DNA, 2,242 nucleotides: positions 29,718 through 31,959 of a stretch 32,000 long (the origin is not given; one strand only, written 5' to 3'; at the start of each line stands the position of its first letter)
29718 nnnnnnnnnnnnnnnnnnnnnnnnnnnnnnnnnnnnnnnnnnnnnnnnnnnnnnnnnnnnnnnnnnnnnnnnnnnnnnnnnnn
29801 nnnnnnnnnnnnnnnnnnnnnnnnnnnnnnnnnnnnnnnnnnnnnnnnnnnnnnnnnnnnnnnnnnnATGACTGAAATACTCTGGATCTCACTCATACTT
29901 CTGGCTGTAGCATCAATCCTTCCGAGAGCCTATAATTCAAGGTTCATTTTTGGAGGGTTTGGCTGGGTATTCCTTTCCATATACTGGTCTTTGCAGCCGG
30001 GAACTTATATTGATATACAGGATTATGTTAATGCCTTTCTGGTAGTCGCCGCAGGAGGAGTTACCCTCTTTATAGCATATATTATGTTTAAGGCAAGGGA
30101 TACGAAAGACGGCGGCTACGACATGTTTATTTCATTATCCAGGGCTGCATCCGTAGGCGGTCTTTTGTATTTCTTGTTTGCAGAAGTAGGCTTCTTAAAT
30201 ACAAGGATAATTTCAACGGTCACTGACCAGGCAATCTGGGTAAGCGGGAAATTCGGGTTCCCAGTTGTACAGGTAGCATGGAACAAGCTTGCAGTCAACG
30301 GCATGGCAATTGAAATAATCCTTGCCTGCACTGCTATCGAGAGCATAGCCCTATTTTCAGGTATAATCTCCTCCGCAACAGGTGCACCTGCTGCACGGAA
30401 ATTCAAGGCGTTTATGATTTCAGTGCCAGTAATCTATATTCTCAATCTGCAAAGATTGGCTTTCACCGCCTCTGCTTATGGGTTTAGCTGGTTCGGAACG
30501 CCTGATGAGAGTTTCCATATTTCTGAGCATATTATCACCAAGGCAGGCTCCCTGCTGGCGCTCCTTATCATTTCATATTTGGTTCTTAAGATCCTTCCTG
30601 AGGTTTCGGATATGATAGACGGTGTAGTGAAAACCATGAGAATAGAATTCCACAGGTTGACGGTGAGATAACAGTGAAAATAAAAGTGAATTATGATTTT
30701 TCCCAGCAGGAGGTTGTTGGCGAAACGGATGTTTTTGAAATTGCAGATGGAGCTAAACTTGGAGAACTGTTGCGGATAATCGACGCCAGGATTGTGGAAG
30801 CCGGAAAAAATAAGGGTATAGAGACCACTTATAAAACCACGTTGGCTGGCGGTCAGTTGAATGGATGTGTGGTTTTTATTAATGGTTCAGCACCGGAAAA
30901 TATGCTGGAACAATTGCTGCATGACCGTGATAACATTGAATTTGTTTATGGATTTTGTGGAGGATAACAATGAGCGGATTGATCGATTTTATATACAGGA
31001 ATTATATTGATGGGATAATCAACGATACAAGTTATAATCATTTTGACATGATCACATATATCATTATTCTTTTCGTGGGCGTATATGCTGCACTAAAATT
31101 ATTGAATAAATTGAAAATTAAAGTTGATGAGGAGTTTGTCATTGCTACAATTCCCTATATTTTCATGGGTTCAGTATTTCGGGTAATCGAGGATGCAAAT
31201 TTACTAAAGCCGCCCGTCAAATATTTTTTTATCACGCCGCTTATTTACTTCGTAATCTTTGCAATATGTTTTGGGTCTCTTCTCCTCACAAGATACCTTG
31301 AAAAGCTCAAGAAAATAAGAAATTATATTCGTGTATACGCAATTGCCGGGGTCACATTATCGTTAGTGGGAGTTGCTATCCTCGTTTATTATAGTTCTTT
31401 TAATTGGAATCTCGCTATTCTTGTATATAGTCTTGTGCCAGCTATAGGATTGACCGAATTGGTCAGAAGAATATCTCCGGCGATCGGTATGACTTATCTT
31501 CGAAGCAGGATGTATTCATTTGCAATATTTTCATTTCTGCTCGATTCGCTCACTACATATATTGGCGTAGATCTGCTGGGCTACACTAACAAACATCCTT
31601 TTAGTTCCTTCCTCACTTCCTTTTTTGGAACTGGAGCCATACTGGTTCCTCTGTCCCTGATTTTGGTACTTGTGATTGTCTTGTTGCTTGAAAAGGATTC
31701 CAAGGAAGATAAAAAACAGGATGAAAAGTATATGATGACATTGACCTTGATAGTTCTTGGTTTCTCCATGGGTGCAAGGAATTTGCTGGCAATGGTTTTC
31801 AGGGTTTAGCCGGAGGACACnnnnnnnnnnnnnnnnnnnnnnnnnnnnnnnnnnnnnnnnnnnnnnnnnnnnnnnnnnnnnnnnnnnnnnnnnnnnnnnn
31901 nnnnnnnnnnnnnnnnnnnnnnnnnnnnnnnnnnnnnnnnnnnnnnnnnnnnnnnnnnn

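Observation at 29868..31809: Archaeosortase-family gene, Gly-Gly-terminated MoaD/ThiS-like gene and DUF63 membrane gene form a tight three-gene unit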

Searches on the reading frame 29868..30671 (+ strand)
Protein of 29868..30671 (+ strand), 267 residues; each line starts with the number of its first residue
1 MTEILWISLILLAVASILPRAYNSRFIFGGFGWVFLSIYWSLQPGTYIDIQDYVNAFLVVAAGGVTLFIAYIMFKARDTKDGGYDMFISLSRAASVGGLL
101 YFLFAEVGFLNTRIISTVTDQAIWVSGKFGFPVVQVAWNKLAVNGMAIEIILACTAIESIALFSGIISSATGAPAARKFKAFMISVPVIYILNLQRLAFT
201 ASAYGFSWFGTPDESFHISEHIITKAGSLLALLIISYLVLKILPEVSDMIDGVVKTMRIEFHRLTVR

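Call 3: search_protein_families(library=ncbifam, proteins=[window:29868-30671:+], max_evalue=1)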
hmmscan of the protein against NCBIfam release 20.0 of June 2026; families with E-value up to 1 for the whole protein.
window:29868-30671:+ (267 aa): 11 families
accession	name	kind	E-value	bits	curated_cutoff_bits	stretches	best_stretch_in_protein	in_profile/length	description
TIGR04125.1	exosort_PGF_TRM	exception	2e-64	217.7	75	1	4-263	1-269/271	archaeosortase A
TIGR04178.1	exo_archaeo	signature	1.8e-13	50.6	23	1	148-245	1-97/97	exosortase/archaeosortase family protein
NF045528.1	heimosortase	equivalog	1.7e-06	28.2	130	1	123-253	66-197/199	heimdallarchaeosortase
NF041736.1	archaeo_artH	equivalog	1e-05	25.6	200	1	132-246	69-184/202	archaeosortase H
NF046081.1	exosort_XrtX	exception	0.00019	21.4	170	1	104-199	26-123/168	exosortase X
TIGR04124.1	archaeo_artE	exception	0.00031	20.8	95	1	107-201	23-114/153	archaeosortase family protein ArtE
NF033505.2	paceosortase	exception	0.00059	20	80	1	122-241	34-146/167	pacearchaeosortase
NF046083.1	exosort_XrtY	exception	0.0045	16.9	160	1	114-201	49-135/168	exosortase Y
NF010271.0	PRK13718.1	subfamily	0.015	15.5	94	1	38-76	28-66/84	conjugal transfer protein TrbE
TIGR04175.1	archaeo_artD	exception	0.051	13.6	125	1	138-199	45-106/150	archaeosortase D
NF040994.1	MamV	equivalog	0.052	12.6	500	1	155-191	157-193/319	CDF transporter MamV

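Call 4: search_protein_families(library=pfam, proteins=[window:29868-30671:+], max_evalue=1)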
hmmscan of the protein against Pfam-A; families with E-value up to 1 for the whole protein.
window:29868-30671:+ (267 aa): 0 families

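Call 57: find_related_loci(query=A4, collection=metagenome_contigs, flank=6000)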
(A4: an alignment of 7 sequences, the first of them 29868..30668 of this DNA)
Query A4 (267 aa) in metagenome_contigs; peptide patterns used: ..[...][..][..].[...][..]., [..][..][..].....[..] (x = any residue, [..] = any of these).
469 stretches matched a pattern; 384 encode a relative of the query (tblastn E <= 1e-3); the best 80 are kept; 80 distinct loci.
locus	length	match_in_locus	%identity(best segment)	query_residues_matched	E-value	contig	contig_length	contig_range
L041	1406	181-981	84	1-267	1e-164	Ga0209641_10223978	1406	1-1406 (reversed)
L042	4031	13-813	84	1-267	1e-154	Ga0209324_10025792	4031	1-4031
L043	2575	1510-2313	82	1-267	1e-155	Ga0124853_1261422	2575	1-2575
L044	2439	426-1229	81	1-267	2e-155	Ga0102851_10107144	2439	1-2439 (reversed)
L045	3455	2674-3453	83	1-260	3e-151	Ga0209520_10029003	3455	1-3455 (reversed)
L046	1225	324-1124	79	1-267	2e-157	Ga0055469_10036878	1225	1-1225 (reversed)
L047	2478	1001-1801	78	1-267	1e-149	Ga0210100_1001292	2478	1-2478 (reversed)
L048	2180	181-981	78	1-267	4e-150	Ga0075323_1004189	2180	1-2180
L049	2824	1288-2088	75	1-267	6e-146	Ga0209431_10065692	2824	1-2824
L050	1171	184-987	75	1-267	9e-143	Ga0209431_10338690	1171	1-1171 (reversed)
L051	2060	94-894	74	1-267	6e-139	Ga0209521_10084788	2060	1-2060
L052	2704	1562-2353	73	4-267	2e-133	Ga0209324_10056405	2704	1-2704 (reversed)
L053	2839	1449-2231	74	5-264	8e-133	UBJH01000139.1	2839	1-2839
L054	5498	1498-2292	73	1-264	1e-127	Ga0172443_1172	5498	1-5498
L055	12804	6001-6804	72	1-267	7e-127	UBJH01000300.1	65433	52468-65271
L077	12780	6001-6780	49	1-255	6e-75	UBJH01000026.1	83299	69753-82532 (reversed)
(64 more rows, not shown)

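Call 60: find_homologous_proteins(query=L077:5998-6810:+, max_evalue=1e-20)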
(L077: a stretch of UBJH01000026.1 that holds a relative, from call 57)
Query L077:5998-6810:+ (271 aa): 977 proteins with E <= 1e-20 among 6070 candidates; the best 120 are listed.
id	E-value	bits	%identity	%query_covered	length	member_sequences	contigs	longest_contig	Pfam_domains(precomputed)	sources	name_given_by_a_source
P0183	5.6e-167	572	100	100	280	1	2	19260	PF09721.16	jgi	jgi:archaeosortase A (PGF-CTERM-specific)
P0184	6.4e-165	566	99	100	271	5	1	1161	PF09721.16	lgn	-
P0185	8.2e-164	562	98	100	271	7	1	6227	PF09721.16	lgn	-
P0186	6.9e-152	523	89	100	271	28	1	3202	PF09721.16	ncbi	-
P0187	1.7e-148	512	87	100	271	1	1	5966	PF09721.16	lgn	-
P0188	4.4e-147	507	86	100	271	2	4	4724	PF09721.16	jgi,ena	-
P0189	1.2e-142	493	81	100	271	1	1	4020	PF09721.16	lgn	-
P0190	2.0e-141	489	83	100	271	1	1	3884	PF09721.16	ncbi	-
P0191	3.7e-139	481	82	100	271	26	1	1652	PF09721.16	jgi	-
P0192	4.5e-139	481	80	100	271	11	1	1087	PF09721.16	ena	-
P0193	2.5e-138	478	80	100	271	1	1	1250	PF09721.16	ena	-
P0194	3.0e-138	478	79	100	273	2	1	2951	PF09721.16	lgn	-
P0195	3.3e-135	468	77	100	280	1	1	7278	PF09721.16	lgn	-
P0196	1.5e-134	466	80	100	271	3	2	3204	PF09721.16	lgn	-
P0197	1.6e-134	466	76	100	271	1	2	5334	PF09721.16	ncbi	-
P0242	1.7e-125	436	73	100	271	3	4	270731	PF09721.16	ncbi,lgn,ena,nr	ncbi:MAG: archaeosortase A [Candidatus Methanoperedens sp.]|nr:archaeosortase A [Candidatus Methanop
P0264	7.2e-118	411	67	100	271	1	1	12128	PF09721.16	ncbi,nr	ncbi:Transmembrane exosortase (Exosortase_EpsH) [uncultured archaeon]|nr:Transmembrane exosortase (E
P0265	1.1e-117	411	68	100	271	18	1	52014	PF09721.16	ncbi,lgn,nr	ncbi:MAG: archaeosortase A [Candidatus Methanoperedens sp.]|nr:archaeosortase A [Candidatus Methanop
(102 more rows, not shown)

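Call 61: find_encoding_contigs(protein=P0242, flank=4000, max_places=4)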
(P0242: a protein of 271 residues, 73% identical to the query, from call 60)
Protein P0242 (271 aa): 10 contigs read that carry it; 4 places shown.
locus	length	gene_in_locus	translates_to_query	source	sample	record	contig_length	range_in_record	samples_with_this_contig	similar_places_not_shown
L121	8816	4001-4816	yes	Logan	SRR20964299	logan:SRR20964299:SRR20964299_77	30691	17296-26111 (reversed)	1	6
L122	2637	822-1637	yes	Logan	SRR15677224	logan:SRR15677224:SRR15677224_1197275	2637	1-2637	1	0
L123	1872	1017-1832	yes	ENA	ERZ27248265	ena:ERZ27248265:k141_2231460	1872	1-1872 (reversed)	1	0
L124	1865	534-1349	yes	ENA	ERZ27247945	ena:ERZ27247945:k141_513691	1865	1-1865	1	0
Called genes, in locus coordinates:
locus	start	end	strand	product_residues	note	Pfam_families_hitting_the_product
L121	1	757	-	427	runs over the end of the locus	PF03599:CdhD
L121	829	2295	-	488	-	PF00206:Lyase_1, PF14698:ASL_C2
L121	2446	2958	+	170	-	-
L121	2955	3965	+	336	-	PF01134:GIDA (weak), PF01266:DAO (faint), PF01494:FAD_binding_3 (faint), PF03486:HI0933_like (faint), PF04820:Trp_halogenase (faint), PF05834:Lycopene_cycl (faint), PF07992:Pyr_redox_2, PF12831:FAD_oxidored (weak), +1 more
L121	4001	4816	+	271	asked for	PF09721:Exosortase_EpsH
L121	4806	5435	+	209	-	PF02666:PS_Dcarbxylase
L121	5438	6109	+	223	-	PF01066:CDP-OH_P_transf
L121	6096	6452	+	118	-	PF04038:DHNA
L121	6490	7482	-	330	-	-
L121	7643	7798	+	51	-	-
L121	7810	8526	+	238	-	PF00588:SpoU_methylase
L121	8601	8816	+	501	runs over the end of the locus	PF09887:DUF2114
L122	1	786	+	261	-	?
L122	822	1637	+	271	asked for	PF09721:Exosortase_EpsH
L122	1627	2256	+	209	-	PF02666:PS_Dcarbxylase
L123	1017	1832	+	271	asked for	PF09721:Exosortase_EpsH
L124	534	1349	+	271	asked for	PF09721:Exosortase_EpsH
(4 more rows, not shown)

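Call 62: find_encoding_contigs(protein=P0265, flank=4000, max_places=4)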
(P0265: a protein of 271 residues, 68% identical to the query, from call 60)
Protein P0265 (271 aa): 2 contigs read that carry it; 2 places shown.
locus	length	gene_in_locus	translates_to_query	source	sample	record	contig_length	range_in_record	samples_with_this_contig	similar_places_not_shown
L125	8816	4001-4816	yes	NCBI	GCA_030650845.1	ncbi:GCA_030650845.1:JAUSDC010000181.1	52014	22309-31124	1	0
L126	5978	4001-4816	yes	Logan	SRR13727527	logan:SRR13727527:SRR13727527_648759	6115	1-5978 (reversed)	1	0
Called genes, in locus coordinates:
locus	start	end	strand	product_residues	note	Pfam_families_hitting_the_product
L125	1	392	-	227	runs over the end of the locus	PF01209:Ubie_methyltran, PF13489:Methyltransf_23, PF13847:Methyltransf_31, PF08241:Methyltransf_11, PF08242:Methyltransf_12 (weak), PF13649:Methyltransf_25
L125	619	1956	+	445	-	PF00206:Lyase_1, PF10397:ADSL_C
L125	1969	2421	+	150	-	PF00583:Acetyltransf_1, PF13673:Acetyltransf_10, PF13508:Acetyltransf_7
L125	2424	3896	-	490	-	PF00206:Lyase_1, PF14698:ASL_C2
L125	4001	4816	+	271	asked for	PF09721:Exosortase_EpsH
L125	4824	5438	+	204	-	PF02666:PS_Dcarbxylase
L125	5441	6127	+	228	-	PF01066:CDP-OH_P_transf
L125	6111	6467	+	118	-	PF04038:DHNA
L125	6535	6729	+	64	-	-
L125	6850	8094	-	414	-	PF03916:NrfD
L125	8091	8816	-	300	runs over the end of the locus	PF13187:Fer4_9 (faint), PF00037:Fer4 (faint), PF12797:Fer4_2 (faint), PF12838:Fer4_7 (faint), PF13237:Fer4_10 (faint), PF13247:Fer4_11, PF12837:Fer4_6 (weak)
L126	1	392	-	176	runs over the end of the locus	?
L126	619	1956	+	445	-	PF00206:Lyase_1, PF10397:ADSL_C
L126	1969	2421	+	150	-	PF00583:Acetyltransf_1, PF13673:Acetyltransf_10, PF13508:Acetyltransf_7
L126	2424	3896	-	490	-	PF00206:Lyase_1, PF14698:ASL_C2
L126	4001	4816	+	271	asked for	PF09721:Exosortase_EpsH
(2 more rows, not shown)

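Call 63: find_encoding_contigs(protein=P0264, flank=3000, max_places=3)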
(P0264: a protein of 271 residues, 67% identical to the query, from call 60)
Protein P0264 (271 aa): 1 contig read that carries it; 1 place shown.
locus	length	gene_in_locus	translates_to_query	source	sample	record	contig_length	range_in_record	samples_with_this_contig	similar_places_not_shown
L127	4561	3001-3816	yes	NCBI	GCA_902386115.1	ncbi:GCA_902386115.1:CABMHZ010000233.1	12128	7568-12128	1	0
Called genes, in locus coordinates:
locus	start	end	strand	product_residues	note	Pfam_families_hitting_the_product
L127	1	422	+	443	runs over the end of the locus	PF00206:Lyase_1, PF10397:ADSL_C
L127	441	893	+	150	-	PF00583:Acetyltransf_1, PF13673:Acetyltransf_10, PF13508:Acetyltransf_7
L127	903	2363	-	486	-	PF00206:Lyase_1, PF14698:ASL_C2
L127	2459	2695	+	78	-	PF24434:DUF7557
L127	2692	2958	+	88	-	PF05016:ParE_toxin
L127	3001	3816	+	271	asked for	PF09721:Exosortase_EpsH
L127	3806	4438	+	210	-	PF02666:PS_Dcarbxylase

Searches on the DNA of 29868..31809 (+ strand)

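Call 72: search_dna_similar(query=window:29868-31809:+, collection=plasmids, mode=distant, max_rows=5)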
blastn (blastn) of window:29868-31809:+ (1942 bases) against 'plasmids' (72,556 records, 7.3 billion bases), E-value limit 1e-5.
No match.
